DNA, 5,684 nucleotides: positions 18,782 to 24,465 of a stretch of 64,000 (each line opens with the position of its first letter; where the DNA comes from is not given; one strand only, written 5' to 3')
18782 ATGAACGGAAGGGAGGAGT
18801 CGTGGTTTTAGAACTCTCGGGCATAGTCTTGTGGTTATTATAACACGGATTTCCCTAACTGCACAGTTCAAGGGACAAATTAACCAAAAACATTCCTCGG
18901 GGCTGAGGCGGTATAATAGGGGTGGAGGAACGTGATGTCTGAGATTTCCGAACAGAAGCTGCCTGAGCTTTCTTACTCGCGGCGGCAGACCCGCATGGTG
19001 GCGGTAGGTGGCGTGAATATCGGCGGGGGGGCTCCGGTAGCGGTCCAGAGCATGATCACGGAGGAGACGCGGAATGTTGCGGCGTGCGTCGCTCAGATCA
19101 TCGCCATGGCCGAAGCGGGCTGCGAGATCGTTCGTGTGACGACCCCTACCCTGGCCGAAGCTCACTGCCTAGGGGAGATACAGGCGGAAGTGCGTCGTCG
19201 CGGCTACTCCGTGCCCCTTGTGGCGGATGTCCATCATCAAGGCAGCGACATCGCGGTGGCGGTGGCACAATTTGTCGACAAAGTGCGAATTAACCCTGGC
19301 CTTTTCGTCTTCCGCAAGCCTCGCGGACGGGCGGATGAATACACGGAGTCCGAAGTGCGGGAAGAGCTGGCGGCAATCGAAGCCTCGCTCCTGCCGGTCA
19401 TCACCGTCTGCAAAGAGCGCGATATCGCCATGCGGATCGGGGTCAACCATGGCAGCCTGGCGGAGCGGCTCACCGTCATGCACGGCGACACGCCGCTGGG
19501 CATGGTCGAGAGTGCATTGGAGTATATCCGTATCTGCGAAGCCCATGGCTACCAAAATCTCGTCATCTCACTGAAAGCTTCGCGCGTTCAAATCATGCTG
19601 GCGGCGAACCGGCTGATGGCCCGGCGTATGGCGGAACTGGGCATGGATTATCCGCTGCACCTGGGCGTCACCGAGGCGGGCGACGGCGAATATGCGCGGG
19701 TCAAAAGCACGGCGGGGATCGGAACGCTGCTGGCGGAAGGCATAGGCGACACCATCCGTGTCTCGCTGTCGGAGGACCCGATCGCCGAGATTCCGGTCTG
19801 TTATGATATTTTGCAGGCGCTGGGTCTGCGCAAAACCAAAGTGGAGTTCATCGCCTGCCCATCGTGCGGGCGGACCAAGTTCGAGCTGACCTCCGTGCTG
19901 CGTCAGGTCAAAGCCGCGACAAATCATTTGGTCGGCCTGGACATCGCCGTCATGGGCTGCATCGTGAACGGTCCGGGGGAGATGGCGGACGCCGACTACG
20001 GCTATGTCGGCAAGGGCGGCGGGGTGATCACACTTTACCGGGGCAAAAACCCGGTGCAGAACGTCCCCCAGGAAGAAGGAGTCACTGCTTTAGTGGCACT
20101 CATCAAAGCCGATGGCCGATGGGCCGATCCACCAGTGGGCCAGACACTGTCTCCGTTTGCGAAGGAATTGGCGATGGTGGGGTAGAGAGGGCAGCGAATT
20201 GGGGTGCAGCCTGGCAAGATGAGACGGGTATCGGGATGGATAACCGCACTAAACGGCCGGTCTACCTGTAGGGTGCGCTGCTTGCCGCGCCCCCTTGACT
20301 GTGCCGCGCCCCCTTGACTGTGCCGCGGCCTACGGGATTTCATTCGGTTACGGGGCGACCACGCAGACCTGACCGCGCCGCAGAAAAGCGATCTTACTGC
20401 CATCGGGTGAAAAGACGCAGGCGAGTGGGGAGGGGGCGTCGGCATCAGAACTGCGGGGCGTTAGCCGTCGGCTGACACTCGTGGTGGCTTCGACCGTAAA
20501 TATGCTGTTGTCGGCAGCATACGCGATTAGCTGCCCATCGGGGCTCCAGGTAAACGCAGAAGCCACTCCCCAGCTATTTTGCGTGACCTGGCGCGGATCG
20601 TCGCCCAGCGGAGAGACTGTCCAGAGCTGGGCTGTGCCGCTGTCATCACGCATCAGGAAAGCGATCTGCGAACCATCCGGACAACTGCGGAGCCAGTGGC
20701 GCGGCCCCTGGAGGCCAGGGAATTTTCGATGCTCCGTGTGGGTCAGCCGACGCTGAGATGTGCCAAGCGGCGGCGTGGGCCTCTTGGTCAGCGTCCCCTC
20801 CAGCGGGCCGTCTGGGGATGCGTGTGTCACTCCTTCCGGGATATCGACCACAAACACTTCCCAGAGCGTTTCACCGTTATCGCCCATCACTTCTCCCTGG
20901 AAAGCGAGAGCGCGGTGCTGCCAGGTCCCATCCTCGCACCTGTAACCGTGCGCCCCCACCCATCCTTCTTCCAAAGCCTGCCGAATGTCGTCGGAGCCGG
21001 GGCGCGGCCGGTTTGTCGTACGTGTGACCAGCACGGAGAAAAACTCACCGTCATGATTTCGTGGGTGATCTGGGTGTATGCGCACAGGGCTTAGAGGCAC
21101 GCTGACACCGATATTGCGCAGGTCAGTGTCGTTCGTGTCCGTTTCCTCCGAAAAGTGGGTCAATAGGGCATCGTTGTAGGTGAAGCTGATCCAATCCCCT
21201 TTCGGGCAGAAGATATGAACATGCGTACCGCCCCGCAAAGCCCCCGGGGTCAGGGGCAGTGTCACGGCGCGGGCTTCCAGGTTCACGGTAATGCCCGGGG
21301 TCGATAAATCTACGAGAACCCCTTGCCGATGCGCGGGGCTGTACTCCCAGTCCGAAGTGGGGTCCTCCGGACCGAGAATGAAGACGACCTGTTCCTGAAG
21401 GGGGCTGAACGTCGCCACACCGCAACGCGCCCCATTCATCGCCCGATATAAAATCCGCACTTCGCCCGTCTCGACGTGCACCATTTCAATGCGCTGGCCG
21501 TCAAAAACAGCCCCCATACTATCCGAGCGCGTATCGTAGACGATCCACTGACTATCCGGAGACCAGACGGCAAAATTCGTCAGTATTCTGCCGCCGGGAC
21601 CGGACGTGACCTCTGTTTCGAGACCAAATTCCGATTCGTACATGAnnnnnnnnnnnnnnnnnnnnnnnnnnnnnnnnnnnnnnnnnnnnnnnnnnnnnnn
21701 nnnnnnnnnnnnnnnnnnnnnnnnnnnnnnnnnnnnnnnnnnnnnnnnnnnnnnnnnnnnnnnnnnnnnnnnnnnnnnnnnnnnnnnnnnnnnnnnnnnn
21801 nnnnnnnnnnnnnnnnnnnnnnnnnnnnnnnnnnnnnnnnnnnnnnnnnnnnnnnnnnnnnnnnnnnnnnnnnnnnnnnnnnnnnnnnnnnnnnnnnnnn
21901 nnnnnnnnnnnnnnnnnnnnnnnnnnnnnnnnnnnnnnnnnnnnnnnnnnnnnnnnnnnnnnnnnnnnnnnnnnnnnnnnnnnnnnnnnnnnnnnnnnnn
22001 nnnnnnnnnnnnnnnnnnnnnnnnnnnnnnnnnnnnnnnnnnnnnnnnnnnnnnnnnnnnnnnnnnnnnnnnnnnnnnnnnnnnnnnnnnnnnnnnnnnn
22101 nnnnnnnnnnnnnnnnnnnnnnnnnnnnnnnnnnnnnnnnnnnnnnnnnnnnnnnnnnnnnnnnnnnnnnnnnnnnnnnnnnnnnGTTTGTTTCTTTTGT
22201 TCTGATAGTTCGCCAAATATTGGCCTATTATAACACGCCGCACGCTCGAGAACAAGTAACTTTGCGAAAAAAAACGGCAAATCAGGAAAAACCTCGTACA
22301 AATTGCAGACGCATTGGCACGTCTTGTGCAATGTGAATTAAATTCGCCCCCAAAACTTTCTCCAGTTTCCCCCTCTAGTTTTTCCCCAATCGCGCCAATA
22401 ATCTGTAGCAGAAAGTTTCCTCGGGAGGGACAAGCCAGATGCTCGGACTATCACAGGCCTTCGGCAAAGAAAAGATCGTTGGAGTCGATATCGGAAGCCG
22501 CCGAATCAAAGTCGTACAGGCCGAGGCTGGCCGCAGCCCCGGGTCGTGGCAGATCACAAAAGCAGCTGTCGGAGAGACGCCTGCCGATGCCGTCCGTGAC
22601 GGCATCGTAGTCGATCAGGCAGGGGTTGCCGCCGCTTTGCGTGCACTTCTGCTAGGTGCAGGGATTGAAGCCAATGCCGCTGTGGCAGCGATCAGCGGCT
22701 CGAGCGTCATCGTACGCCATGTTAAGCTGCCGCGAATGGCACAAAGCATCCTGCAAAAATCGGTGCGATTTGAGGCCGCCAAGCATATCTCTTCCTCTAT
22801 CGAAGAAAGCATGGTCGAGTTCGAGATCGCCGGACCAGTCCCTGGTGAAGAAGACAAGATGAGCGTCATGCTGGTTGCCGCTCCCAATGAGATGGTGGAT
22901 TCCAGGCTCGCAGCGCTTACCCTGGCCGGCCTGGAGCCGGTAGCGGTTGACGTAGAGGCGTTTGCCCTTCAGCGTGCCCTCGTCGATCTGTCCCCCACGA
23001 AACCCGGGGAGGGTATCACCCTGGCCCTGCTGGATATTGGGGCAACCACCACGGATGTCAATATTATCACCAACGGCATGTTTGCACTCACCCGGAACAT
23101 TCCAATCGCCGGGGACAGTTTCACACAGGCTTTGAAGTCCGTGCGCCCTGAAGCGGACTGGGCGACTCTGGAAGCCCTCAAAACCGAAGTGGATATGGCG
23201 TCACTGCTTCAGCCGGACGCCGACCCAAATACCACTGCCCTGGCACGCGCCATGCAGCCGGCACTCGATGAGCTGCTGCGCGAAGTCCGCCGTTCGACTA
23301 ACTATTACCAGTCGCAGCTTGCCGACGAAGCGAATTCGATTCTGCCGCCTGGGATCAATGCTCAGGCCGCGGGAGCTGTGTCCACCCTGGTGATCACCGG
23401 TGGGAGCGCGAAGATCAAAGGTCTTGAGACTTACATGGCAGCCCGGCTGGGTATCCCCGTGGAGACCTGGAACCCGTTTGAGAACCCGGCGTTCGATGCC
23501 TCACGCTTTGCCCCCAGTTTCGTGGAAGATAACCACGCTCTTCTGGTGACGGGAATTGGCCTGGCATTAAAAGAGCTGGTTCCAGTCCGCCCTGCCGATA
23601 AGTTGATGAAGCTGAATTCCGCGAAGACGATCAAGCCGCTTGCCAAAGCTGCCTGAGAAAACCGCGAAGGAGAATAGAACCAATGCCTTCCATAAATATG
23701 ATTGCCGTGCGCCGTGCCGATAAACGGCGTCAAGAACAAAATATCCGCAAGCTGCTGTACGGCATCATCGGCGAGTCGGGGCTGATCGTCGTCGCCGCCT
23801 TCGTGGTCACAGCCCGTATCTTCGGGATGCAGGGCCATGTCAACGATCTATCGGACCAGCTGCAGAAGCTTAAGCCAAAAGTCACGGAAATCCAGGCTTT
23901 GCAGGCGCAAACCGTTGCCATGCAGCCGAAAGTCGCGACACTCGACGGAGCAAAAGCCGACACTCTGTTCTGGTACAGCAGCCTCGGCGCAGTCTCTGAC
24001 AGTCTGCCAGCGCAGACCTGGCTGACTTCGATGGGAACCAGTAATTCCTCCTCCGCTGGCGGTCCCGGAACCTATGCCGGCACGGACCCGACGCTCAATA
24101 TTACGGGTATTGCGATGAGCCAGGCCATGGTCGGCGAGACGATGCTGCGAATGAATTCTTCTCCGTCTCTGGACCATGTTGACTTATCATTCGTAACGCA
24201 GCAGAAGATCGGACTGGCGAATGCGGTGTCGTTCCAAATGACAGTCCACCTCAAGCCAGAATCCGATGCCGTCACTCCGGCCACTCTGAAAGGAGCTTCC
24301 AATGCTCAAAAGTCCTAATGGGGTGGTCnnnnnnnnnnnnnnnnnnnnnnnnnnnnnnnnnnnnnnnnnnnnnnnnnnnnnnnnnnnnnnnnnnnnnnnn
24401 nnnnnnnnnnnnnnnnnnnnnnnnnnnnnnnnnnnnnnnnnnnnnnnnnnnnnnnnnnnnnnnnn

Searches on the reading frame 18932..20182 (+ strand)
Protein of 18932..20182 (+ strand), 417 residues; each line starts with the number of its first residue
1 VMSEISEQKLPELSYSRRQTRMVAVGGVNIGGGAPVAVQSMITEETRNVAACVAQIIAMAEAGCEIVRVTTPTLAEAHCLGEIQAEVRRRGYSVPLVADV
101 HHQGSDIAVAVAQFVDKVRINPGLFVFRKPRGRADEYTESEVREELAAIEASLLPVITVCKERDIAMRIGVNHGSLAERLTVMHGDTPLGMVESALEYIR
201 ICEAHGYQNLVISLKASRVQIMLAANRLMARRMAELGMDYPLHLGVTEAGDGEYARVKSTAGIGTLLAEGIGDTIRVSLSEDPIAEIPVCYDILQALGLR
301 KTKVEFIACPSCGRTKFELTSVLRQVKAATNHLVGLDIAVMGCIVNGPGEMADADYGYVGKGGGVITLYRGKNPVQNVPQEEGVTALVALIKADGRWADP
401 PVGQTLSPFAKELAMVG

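Call 66: search_protein_families(library=pfam, proteins=[window:18932-20182:+], max_evalue=0.00001)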
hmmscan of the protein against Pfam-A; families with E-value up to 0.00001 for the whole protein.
window:18932-20182:+ (417 aa): 1 family
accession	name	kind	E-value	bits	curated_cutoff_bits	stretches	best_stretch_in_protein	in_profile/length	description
PF04551.19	GcpE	-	5e-123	410.9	32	1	20-392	1-342/343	GcpE protein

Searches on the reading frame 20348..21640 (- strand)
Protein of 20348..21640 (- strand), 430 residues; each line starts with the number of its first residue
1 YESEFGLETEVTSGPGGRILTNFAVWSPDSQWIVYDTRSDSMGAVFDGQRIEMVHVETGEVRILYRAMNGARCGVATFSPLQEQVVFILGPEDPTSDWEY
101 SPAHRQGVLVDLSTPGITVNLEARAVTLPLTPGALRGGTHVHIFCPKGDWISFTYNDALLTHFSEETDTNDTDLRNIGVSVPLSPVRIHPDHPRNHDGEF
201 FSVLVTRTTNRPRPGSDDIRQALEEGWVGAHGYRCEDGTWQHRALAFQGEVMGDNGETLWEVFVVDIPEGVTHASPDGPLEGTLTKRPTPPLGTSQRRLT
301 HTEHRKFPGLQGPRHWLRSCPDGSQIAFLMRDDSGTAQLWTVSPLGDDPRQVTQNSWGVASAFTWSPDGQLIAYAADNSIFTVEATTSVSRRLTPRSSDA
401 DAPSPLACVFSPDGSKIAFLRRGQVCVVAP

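Call 66: search_protein_families(library=pfam, proteins=[window:20348-21640:-], max_evalue=0.00001)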
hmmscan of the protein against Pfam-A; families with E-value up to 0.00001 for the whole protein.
window:20348-21640:- (430 aa): 3 families
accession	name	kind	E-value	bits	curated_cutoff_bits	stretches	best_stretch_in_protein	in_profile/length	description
PF12566.14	DUF3748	-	8e-46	155.5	27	1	73-196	2-123/123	Protein of unknown function (DUF3748)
PF07676.18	PD40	-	1.6e-11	44.3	20.9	0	361-377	12-28/38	WD40-like Beta Propeller Repeat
PF00930.27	DPPIV_N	-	5.7e-10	38.9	22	0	351-421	37-119/354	Dipeptidyl peptidase IV (DPP IV) N-terminal region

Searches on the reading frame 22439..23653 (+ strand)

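Call 63: search_protein_families(library=pfam, proteins=[window:22439-23653:+], max_evalue=0.00001)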
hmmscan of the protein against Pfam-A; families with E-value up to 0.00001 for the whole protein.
window:22439-23653:+ (405 aa): 3 families
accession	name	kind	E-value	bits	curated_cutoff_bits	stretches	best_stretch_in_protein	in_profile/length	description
PF11104.14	PilM_2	-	8.9e-47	160.1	27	1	15-379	1-339/340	Type IV pilus assembly protein PilM;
PF14450.12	FtsA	-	2.8e-11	44.3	31.8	1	196-352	1-122/127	Cell division protein FtsA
PF06723.19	MreB_Mbl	-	6.5e-09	35.5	27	1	197-343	149-303/327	MreB/Mbl protein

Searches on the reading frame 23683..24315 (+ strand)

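Call 63: search_protein_families(library=pfam, proteins=[window:23683-24315:+], max_evalue=0.00001)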
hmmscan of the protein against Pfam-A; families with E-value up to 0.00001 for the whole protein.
window:23683-24315:+ (211 aa): 1 family
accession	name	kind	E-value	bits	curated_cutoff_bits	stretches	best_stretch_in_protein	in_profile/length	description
PF05137.18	PilN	-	7.6e-11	42.4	22.8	1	103-189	5-77/78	Fimbrial assembly protein (PilN)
